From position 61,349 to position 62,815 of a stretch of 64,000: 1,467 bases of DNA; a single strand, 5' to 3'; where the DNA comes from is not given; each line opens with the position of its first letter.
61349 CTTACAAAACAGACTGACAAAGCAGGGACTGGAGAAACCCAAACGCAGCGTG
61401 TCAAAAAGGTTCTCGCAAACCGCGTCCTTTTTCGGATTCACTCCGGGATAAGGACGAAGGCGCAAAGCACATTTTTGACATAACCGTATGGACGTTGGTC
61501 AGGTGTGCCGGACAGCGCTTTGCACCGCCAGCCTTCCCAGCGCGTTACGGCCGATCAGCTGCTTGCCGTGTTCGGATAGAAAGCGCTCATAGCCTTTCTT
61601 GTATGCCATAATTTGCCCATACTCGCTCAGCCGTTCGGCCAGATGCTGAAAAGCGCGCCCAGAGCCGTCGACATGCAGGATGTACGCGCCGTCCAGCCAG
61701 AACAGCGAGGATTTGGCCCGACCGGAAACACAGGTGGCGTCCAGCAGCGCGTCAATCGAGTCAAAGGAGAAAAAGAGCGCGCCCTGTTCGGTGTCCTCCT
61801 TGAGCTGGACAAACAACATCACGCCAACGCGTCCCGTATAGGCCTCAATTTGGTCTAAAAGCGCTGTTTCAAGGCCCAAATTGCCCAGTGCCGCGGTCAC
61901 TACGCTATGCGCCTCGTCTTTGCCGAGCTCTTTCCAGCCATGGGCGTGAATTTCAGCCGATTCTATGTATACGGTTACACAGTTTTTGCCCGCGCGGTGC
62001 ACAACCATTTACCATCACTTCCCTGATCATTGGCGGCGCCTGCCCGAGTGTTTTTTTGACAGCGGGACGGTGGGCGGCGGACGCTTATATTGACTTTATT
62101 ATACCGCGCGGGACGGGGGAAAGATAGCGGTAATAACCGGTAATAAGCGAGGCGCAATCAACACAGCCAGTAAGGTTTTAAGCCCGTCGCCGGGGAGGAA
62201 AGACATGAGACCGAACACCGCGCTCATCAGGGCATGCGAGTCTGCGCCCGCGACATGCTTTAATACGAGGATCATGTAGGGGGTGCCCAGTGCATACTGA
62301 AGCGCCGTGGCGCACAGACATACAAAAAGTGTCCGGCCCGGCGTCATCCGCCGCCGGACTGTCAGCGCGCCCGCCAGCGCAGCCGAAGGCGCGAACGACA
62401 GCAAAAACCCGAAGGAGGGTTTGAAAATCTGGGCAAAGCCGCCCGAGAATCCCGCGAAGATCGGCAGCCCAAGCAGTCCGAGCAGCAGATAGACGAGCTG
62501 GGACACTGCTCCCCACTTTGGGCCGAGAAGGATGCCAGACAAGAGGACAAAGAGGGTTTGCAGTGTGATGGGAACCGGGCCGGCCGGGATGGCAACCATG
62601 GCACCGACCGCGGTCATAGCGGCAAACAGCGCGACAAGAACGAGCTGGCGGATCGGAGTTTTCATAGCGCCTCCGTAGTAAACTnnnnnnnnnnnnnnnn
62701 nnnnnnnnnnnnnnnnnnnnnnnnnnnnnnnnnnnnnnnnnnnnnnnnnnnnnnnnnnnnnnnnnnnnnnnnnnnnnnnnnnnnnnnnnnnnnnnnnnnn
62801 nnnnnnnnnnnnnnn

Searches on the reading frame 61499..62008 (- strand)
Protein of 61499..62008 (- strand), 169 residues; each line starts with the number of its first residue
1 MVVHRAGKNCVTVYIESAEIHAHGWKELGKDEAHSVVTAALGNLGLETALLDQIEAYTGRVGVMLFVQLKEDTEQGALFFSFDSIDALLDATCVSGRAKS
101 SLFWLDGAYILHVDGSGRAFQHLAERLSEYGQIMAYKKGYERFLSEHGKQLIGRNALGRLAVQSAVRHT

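Call 16: search_protein_families(library=pfam, proteins=[window:61499-62008:-])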
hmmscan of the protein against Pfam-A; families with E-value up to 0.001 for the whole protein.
window:61499-62008:- (169 aa): 1 family
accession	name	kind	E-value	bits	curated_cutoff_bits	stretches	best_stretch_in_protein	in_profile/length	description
PF05389.17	MecA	-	2.7e-11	43.9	22.5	1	71-159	128-220/221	Negative regulator of genetic competence (MecA)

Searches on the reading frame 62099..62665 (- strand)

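Call 15: search_protein_families(library=pfam, proteins=[window:62099-62665:-])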
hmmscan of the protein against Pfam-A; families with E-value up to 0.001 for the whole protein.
window:62099-62665:- (188 aa): 3 families
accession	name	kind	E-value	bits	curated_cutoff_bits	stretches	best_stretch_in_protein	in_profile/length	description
PF02632.19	BioY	-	7.5e-39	133.3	25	1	29-174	2-138/140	BioY family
PF12822.12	ECF_trnsprt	-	6.2e-08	33.3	30.7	1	6-174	1-168/169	ECF transporter, substrate-specific component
PF07155.17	ECF-ribofla_trS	-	5.4e-06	26.9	26.7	1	5-55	4-58/172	ECF-type riboflavin transporter, S component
